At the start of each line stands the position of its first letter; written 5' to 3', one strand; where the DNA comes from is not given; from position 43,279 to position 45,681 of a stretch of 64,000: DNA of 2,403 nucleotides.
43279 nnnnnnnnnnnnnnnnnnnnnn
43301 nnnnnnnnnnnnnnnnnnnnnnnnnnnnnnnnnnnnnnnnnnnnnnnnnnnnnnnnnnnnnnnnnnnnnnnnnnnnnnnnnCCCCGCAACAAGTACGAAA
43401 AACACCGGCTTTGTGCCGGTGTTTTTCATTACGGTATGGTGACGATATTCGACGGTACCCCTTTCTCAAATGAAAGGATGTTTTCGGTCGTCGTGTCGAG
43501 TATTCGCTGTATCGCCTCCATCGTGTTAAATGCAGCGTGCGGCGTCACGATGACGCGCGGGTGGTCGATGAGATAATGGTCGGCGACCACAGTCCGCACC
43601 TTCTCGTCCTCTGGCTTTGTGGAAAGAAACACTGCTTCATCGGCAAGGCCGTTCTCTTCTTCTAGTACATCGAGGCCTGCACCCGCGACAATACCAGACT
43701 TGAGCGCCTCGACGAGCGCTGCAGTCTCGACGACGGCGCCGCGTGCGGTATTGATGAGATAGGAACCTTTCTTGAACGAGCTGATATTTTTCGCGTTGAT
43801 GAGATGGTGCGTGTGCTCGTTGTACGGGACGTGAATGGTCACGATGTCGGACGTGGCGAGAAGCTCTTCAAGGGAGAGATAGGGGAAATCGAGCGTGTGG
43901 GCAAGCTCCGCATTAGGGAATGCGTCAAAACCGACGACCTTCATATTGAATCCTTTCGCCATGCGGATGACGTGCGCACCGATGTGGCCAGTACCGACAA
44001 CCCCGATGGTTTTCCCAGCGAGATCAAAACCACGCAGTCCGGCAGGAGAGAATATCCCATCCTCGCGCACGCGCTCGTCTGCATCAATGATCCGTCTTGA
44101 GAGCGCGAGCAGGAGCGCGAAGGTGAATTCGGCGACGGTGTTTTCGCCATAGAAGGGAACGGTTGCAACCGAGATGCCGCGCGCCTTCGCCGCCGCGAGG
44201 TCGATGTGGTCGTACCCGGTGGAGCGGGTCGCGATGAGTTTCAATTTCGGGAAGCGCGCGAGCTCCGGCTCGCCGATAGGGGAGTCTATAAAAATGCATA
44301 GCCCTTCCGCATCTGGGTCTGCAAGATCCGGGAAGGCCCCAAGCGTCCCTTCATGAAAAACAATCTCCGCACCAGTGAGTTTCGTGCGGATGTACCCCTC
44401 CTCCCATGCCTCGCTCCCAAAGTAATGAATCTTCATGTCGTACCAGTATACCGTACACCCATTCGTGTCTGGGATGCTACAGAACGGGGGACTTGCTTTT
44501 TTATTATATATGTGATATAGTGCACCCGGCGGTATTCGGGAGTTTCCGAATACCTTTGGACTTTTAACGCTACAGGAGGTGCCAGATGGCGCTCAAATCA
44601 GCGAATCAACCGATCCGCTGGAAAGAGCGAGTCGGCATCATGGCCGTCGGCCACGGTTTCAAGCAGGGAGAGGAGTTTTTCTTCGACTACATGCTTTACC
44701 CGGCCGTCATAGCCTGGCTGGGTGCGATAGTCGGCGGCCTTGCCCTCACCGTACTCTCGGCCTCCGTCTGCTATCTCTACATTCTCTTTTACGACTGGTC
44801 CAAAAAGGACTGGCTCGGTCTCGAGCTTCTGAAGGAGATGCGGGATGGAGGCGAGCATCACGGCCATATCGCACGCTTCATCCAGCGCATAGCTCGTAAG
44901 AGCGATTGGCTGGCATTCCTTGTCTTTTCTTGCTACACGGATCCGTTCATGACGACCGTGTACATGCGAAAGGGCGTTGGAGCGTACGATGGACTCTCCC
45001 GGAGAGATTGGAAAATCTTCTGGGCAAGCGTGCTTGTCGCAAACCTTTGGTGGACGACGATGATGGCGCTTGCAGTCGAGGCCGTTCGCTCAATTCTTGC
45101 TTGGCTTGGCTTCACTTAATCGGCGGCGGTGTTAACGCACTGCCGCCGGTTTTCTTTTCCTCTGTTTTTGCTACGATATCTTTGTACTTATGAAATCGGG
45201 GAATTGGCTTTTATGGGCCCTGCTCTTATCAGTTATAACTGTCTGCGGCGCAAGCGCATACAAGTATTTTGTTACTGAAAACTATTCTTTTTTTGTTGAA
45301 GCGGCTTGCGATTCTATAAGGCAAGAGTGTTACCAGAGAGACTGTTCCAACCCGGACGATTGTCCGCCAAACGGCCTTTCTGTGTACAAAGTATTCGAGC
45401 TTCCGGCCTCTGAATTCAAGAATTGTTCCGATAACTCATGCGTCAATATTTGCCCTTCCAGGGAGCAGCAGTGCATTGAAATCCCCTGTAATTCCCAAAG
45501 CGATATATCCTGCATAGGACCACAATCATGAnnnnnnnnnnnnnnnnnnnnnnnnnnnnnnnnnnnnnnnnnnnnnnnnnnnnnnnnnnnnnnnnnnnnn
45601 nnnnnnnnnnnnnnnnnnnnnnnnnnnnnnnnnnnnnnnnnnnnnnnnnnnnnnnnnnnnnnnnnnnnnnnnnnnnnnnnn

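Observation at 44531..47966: Lower-GC four-gene cassette: membrane protein, secreted 10-Cys mini-protein, unknown 272-aa protein, orphan multi-TM histidine kinase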

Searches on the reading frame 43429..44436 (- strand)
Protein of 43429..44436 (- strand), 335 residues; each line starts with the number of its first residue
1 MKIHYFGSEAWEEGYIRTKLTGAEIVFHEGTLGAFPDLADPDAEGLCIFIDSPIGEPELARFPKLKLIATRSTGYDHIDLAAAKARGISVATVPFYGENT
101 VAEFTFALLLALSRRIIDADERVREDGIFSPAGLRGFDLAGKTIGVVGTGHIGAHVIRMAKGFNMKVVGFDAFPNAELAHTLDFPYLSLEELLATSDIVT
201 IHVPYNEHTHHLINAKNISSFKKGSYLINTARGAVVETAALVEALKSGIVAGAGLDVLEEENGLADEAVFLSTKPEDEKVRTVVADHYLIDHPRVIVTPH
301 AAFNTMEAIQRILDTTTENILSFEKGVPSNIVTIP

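Call 4: search_protein_families(library=pfam, proteins=[window:43429-44436:-], max_evalue=0.1)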
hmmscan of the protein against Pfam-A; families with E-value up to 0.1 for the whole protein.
window:43429-44436:- (335 aa): 9 families
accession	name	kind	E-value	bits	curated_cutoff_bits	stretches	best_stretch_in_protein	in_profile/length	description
PF02826.25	2-Hacid_dh_C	-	1.4e-57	194.4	25.1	1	106-302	1-178/178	D-isomer specific 2-hydroxyacid dehydrogenase, NAD binding domain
PF00389.36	2-Hacid_dh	-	9.9e-26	90.5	24.6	1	38-331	33-132/134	D-isomer specific 2-hydroxyacid dehydrogenase, catalytic domain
PF03446.21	NAD_binding_2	-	1.2e-05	25.8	21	1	143-247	1-109/161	NAD binding domain of 6-phosphogluconate dehydrogenase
PF01262.27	AlaDh_PNT_C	-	0.00061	19.7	23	1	143-239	30-139/214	Alanine dehydrogenase/PNT, C-terminal domain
PF01408.29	GFO_IDH_MocA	-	0.0068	17.5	24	1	143-215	2-82/120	Oxidoreductase family, NAD-binding Rossmann fold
PF10686.14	YAcAr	-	0.0073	16.5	28.2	0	59-94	25-60/66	YspA, cpYpsA-related SLOG family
PF07991.19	KARI_N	-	0.0081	16.2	20.6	1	139-233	2-96/165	Acetohydroxy acid isomeroreductase, NADPH-binding domain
PF22660.2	RS_preATP-grasp-like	-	0.029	15.2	27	1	142-202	2-69/98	Ribonucleotide synthetase preATP-grasp domain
PF13478.12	XdhC_C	-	0.046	14.7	29.7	0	146-246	3-66/125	XdhC Rossmann domain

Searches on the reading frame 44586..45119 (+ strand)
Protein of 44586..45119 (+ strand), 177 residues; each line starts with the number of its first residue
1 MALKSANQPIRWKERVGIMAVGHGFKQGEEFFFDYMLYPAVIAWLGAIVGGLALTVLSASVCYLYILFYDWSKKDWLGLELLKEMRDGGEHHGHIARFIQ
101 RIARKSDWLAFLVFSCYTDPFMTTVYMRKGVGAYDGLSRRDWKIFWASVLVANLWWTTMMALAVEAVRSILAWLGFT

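Call 4: search_protein_families(library=pfam, proteins=[window:44586-45119:+], max_evalue=0.1)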
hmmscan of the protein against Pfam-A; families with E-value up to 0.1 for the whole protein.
window:44586-45119:+ (177 aa): 1 family
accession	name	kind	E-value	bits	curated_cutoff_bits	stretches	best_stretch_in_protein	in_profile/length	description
PF00482.28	T2SSF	-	0.034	14.6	25.2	0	36-57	102-123/125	Type II secretion system (T2SS), protein F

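Call 19: search_protein_families(library=ncbifam, proteins=[window:44586-45119:+], max_evalue=1)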
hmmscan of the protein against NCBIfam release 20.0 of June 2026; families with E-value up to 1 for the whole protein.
window:44586-45119:+ (177 aa): 0 families

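Call 54: find_homologous_proteins(query=window:44586-45116:+, max_evalue=0.001)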
Query window:44586-45116:+ (177 aa): 100 proteins with E <= 0.001 among 262 candidates.
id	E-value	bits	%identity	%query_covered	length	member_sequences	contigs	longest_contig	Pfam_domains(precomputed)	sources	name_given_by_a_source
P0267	4.4e-116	403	100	100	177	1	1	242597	-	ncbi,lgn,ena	-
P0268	1.6e-84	300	76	100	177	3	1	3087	-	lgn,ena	-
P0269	1.5e-82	294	73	100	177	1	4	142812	-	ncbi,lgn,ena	-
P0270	2.7e-82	293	73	99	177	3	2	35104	-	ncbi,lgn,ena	-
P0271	3.4e-82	293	71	99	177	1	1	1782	-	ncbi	-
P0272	1.4e-81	291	70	99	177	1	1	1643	-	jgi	jgi:hypothetical protein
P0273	3.8e-81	289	70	98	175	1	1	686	-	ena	-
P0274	1.6e-80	287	70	100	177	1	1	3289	-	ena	-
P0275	2.7e-80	287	69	100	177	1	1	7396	-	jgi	-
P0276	3.0e-80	286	69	99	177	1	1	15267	-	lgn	-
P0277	3.2e-80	286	71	100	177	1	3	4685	-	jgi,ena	-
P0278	4.6e-80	286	69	100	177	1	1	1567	-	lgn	-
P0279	4.9e-80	286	71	100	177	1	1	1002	-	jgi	-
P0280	8.3e-80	285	70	100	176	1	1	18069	-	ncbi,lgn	-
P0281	1.2e-79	284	71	99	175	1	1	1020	-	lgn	-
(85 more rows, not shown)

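Call 70: search_protein_families(library=padloc, proteins=[window:44586-45119:+], max_evalue=0.01)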
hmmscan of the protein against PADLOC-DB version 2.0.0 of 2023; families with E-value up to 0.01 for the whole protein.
window:44586-45119:+ (177 aa): 0 families

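Call 73: find_related_loci(query=A5, collection=metagenome_contigs, flank=4500)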
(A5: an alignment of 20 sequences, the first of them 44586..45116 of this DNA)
Query A5 (177 aa) in metagenome_contigs; peptide patterns used: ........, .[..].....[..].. (x = any residue, [..] = any of these).
128 stretches matched a pattern; 91 encode a relative of the query (tblastn E <= 1e-3); the best 80 are kept; 80 distinct loci.
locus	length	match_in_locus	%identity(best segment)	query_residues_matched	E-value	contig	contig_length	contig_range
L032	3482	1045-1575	72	1-177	5e-86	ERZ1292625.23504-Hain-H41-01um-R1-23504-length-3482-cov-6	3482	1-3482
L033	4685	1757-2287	71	1-177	1e-84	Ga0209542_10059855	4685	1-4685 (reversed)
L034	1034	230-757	68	1-177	3e-88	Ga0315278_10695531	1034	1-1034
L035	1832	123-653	67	1-177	1e-84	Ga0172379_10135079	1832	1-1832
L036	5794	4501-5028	63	1-177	3e-78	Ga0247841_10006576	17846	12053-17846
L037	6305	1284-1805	64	1-174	2e-77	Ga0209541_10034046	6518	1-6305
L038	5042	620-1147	68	1-176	4e-77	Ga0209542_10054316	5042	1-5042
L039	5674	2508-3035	68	1-176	4e-77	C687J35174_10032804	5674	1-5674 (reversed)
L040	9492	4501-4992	62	13-176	1e-69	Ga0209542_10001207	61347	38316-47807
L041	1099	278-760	63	12-177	4e-71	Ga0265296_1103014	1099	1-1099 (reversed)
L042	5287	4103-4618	59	1-177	1e-65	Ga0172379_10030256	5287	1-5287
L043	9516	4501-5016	56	1-173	3e-63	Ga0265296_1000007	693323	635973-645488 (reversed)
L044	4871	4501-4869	73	1-124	1e-57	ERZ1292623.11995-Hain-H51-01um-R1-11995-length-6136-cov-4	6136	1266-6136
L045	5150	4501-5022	43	10-172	9e-42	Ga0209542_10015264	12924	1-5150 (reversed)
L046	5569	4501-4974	41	10-168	1e-40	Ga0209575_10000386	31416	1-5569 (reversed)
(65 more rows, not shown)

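Call 90: search_solved_structures(query=A5, max_evalue=1)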
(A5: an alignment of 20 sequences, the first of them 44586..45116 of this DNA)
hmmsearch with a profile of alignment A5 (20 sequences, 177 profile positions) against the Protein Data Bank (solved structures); distinct sequences matched with E-value up to 1: 28.
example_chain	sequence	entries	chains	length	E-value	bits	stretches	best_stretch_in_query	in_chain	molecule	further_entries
3f7n_A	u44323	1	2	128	0.37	13.7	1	67-112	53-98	Chemotaxis protein cheY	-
2chy_A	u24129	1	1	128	0.6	13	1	67-112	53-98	CHEY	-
3olx_A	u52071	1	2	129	0.62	13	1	67-112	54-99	Chemotaxis protein CheY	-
3olw_A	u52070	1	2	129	0.67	12.8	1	67-112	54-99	Chemotaxis protein CheY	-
3ffw_A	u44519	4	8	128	0.68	12.8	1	67-112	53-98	Chemotaxis protein cheY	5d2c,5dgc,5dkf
1d4z_A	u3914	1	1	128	0.7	12.8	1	67-112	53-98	CHEMOTAXIS PROTEIN CHEY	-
2che_A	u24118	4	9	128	0.7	12.8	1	67-112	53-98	CHEY | Chemotaxis protein cheY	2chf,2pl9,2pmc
2fka_A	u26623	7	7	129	0.71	12.8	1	67-112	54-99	Chemotaxis protein cheY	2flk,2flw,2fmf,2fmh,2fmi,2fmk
3oly_A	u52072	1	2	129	0.72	12.7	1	67-112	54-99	Chemotaxis protein CheY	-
3rvn_A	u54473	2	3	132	0.73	12.7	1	67-112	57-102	Chemotaxis protein CheY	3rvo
3fft_A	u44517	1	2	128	0.76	12.7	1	67-112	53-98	Chemotaxis protein cheY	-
1a0o_A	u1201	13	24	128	0.77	12.6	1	67-112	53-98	CHEY | CHEMOTAXIS CHEY PROTEIN | CHEMOTAXIS PROTEIN CHEY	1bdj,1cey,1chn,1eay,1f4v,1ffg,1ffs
1e6k_A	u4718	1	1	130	0.77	12.6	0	67-112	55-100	Chemotaxis protein CheY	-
1jbe_A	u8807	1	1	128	0.78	12.6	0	67-112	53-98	Chemotaxis protein CheY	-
1djm_A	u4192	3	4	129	0.78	12.6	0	67-112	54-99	CHEMOTAXIS PROTEIN Y | Chemotaxis protein cheY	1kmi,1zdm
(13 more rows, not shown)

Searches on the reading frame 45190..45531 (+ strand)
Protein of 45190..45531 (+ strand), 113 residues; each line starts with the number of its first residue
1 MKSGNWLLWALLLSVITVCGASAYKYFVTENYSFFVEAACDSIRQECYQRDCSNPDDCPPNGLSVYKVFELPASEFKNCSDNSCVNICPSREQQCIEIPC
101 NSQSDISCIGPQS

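Call 4: search_protein_families(library=pfam, proteins=[window:45190-45531:+], max_evalue=0.1)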
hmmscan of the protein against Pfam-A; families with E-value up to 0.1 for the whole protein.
window:45190-45531:+ (113 aa): 0 families

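Call 19: search_protein_families(library=ncbifam, proteins=[window:45190-45531:+], max_evalue=1)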
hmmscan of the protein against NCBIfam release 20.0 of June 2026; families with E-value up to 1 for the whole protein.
window:45190-45531:+ (113 aa): 0 families

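Call 22: find_homologous_proteins(query=window:45190-45528:+, max_evalue=0.01)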
Query window:45190-45528:+ (113 aa): 12 proteins with E <= 0.01 among 13 candidates.
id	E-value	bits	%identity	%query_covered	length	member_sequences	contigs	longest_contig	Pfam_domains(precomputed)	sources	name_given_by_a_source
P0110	1.7e-53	197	75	98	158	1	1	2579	-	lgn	-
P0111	1.7e-51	191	75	96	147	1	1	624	-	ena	-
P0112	2.0e-40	155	58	99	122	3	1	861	-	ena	-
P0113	2.9e-38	148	58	96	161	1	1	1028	-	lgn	-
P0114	3.8e-38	148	59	96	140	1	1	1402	-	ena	-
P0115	6.6e-38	147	58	96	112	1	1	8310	-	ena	-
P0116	3.1e-34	135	53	96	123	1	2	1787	-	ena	-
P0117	9.3e-28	114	49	90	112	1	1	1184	-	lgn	-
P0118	7.9e-26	108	47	92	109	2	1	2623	-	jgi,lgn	jgi:hypothetical protein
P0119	2.6e-22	97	46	95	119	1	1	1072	-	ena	-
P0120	2.8e-16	77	33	94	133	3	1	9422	-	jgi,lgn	jgi:hypothetical protein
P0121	2.4e-11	61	47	47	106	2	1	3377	-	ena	-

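Call 52: predict_structure(alignment_id=A3)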
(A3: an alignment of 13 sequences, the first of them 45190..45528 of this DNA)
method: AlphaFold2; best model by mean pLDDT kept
length: 113 residues; sequences in the alignment: 13
mean_pLDDT: 83.2   pTM: 0.63
mean pLDDT of the five models: 83.2, 82.9, 81.5, 80.9, 80.3
residues with pLDDT >= 90: 26; 70-90: 78; 50-70: 9; < 50: 0
segments of 3 or more residues with pLDDT < 50: none
pLDDT, mean of each block of 10 residues (from residue 1): 79 94 79 87 89 83 88 83 78 78 83 65
secondary structure, 60 per line:
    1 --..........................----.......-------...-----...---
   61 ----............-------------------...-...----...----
elements in order: H3-28 E33-39 E47-49 E65-72 H73-76 E96-98 E107-109

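Call 70: search_protein_families(library=padloc, proteins=[window:45190-45531:+], max_evalue=0.01)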
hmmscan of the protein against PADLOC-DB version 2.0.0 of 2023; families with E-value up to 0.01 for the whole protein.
window:45190-45531:+ (113 aa): 0 families

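Call 91: search_solved_structures(query=A3, max_evalue=1)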
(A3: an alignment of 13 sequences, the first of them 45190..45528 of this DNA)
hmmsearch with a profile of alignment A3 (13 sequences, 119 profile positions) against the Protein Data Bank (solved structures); distinct sequences matched with E-value up to 1: 4.
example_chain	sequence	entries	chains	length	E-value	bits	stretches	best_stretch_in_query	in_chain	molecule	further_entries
5l0s_B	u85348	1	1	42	0.079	16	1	49-87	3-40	Coagulation factor VII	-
9ijj_C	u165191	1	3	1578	0.084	15.9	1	34-74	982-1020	Cilia- and flagella-associated protein 74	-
1bf9_A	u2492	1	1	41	0.15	15.1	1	50-87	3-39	FACTOR VII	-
1f7e_A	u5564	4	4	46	0.16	15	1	50-87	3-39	PROTEIN (Blood Coagulation Factor VII)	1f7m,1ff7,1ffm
